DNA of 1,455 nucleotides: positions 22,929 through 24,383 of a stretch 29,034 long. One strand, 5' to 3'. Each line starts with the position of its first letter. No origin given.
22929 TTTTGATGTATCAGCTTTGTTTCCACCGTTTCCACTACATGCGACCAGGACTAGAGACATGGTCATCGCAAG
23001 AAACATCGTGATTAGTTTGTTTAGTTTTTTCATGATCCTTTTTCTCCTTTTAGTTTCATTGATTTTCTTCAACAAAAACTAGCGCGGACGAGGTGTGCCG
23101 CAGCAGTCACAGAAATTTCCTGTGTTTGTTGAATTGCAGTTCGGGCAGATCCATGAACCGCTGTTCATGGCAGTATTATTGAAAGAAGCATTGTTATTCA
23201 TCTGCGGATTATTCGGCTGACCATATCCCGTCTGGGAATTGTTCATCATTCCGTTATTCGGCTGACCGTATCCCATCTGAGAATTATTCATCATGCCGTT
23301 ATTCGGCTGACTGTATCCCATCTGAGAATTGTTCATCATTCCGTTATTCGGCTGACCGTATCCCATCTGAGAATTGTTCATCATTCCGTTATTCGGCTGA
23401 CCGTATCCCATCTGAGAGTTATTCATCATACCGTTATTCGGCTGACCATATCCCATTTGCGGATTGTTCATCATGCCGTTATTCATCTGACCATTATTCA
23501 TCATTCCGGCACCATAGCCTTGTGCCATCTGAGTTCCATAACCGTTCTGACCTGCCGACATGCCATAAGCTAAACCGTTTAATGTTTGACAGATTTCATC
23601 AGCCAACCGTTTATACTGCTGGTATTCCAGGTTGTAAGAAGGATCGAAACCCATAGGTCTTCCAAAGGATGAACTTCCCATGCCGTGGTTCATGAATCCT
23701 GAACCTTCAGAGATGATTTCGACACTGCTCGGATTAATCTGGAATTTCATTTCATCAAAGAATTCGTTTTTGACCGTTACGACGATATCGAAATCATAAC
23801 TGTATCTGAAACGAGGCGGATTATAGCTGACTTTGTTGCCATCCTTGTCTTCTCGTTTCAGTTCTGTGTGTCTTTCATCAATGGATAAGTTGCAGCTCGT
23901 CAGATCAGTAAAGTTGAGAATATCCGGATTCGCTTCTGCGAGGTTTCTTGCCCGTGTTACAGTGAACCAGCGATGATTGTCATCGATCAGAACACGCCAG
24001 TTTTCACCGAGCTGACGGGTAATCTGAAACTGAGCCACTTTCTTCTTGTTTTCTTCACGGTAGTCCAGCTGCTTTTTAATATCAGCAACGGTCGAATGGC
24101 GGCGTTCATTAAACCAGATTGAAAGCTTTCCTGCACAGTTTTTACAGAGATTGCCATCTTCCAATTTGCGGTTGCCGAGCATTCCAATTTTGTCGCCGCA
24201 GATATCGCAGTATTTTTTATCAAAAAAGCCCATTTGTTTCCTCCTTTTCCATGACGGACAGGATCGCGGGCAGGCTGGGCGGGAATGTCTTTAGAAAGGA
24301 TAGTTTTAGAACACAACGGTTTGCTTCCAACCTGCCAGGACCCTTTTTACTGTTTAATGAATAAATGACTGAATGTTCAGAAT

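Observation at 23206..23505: Near-perfect 45-bp x ~6.5 tandem repeat inside the zinc-ribbon gene: a candidate length-variable region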

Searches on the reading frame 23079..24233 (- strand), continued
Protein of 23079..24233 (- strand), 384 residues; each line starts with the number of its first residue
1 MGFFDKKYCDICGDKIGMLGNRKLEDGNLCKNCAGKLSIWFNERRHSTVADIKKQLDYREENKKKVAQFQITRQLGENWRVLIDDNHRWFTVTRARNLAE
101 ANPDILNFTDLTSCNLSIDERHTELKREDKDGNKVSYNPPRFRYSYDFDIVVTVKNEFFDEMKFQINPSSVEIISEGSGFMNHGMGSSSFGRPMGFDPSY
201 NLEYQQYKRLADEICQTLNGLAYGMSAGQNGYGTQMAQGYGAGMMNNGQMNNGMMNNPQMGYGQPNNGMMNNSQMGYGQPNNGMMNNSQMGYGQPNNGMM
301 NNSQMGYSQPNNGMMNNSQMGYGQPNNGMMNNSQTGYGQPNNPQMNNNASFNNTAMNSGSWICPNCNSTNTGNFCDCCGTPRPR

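Call 30: predict_structure(alignment_id=A1)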
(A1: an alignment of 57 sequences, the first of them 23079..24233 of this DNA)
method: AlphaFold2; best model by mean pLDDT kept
length: 384 residues; sequences in the alignment: 57
mean_pLDDT: 73.7   pTM: 0.60
mean pLDDT of the five models: 73.7, 73.5, 72.9, 72.2, 72.2
residues with pLDDT >= 90: 198; 70-90: 29; 50-70: 30; < 50: 127
segments of 3 or more residues with pLDDT < 50: 180-184, 228-242, 244-246, 248-250, 253-257, 259-264, 266-279, 281-294, 296-309, 311-324, 326-357
pLDDT, mean of each block of 10 residues (from residue 1): 78 88 88 94 88 96 98 96 98 97 97 98 96 94 97 97 97 75 51 73 96 97 67 46 45 45 41 43 40 41 39 40 41 39 39 51 95 93 90
secondary structure, 60 per line:
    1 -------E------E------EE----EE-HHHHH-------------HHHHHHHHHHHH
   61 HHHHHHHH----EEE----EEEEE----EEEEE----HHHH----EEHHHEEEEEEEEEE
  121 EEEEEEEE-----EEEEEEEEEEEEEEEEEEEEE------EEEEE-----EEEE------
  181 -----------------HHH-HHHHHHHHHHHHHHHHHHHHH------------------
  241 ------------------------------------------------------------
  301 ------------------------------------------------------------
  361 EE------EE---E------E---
elements in order: H31-35 H49-68 E73-75 E80-84 E89-93 H98-101 E111-128 E134-154 E161-165 E171-174 H202-222

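Call 35: fold_search(model_id=the predicted structure, library=pdb)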
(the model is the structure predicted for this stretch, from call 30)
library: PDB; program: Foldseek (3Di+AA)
matches with E <= 10: 481; with E <= 0.001: 0
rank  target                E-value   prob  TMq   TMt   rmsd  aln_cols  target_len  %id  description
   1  9r2r_A                1.4e-02  0.30  0.10  0.23  16.6       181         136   12  De novo designed M7 protein fold (released 2025-05-14)
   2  5iv9_B                3.0e-02  0.44  0.12  0.23  13.4       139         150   12  The LPS Transporter LptDE from Klebsiella pneumoniae, full-length (released 2016-05-18)
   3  5iv8_D                4.0e-02  0.41  0.12  0.23  13.0       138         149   12  The LPS Transporter LptDE from Klebsiella pneumoniae, core complex (released 2016-05-18)
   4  2r76_A                5.7e-02  0.54  0.10  0.24  10.4       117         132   10  Crystal structure of the rare lipoprotein B (SO_1173) from Shewanella oneidensis, Northeast Structural Genomics Consor (released 2007-09-25)
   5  5iv8_B                6.7e-02  0.54  0.12  0.24  10.8       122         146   10  The LPS Transporter LptDE from Klebsiella pneumoniae, core complex (released 2016-05-18)
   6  1fx3_C                8.9e-02  0.11  0.10  0.19  13.4       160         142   13  CRYSTAL STRUCTURE OF H. INFLUENZAE SECB (released 2000-12-06)
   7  5afu_L                1.3e-01  0.12  0.09  0.12  20.1       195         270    9  Cryo-EM structure of dynein tail-dynactin-BICD2N complex (released 2015-03-11)
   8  6f1t_L                1.3e-01  0.11  0.10  0.13  20.5       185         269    9  Cryo-EM structure of two dynein tail domains bound to dynactin and BICDR1 (released 2018-01-17)
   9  3aaa_B                1.3e-01  0.10  0.09  0.12  21.3       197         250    9  Crystal Structure of Actin capping protein in complex with V-1 (released 2010-08-04)
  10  9ia2_B                1.3e-01  0.30  0.11  0.23  10.8       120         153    9  LpDEM from Escherichia coli (released 2025-12-10)
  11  3lk3_B                1.4e-01  0.10  0.09  0.13  21.0       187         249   10  Crystal structure of CapZ bound to the CPI and CSI uncapping motifs from CARMIL (released 2010-04-07)
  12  7dsa_B                1.5e-01  0.09  0.10  0.13  20.4       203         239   11  Crystal structure of actin capping protein in complex with V-1 (space group P62) (released 2021-03-03)
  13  2r76_B                1.6e-01  0.41  0.11  0.26   9.9       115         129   10  Crystal structure of the rare lipoprotein B (SO_1173) from Shewanella oneidensis, Northeast Structural Genomics Consor (released 2007-09-25)
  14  4kgh_B                1.6e-01  0.11  0.09  0.15  19.6       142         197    8  Crystal Structure of human splunc1 lacking the secretion signal sequence (released 2013-09-25)
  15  4n4r_B                1.7e-01  0.18  0.09  0.19  10.6       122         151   11  Structure basis of lipopolysaccharide biogenesis (released 2014-06-25)
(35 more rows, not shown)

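Call 43: find_encoding_contigs(protein=P0122, flank=3000)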
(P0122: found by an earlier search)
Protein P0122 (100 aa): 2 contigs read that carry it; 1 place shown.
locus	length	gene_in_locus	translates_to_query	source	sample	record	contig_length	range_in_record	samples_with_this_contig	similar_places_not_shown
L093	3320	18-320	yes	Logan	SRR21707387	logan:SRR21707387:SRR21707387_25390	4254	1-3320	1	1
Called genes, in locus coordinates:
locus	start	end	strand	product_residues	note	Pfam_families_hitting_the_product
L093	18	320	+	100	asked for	-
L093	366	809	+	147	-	-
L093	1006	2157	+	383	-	-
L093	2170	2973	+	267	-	PF04536:TPM_phosphatase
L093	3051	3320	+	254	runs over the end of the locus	PF00702:Hydrolase, PF13419:HAD_2, PF13242:Hydrolase_like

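Call 44: find_encoding_contigs(protein=P0124, flank=3000)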
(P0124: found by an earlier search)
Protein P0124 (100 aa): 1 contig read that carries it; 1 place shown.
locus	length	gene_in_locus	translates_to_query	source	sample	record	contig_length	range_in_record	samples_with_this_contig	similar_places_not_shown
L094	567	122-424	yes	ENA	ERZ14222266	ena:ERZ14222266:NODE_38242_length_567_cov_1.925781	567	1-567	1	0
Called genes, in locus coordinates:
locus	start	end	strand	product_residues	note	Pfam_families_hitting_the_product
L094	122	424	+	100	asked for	-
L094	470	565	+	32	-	?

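Call 61: search_protein_families(library=padloc, proteins=[window:23079-24233:-], max_evalue=0.001)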
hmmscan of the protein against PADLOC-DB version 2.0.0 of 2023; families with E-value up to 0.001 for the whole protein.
window:23079-24233:- (384 aa): 0 families

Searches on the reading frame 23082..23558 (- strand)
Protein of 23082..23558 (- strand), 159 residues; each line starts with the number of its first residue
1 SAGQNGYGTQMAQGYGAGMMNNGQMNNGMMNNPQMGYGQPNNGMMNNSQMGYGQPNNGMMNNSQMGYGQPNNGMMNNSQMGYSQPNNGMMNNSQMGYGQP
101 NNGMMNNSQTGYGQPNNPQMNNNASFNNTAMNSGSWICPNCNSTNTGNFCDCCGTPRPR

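Call 58: find_homologous_proteins(query=window:23082-23558:-, max_evalue=1e-8)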
Query window:23082-23558:-: 2 candidates shared short words with the query, none scored E <= 1e-8.
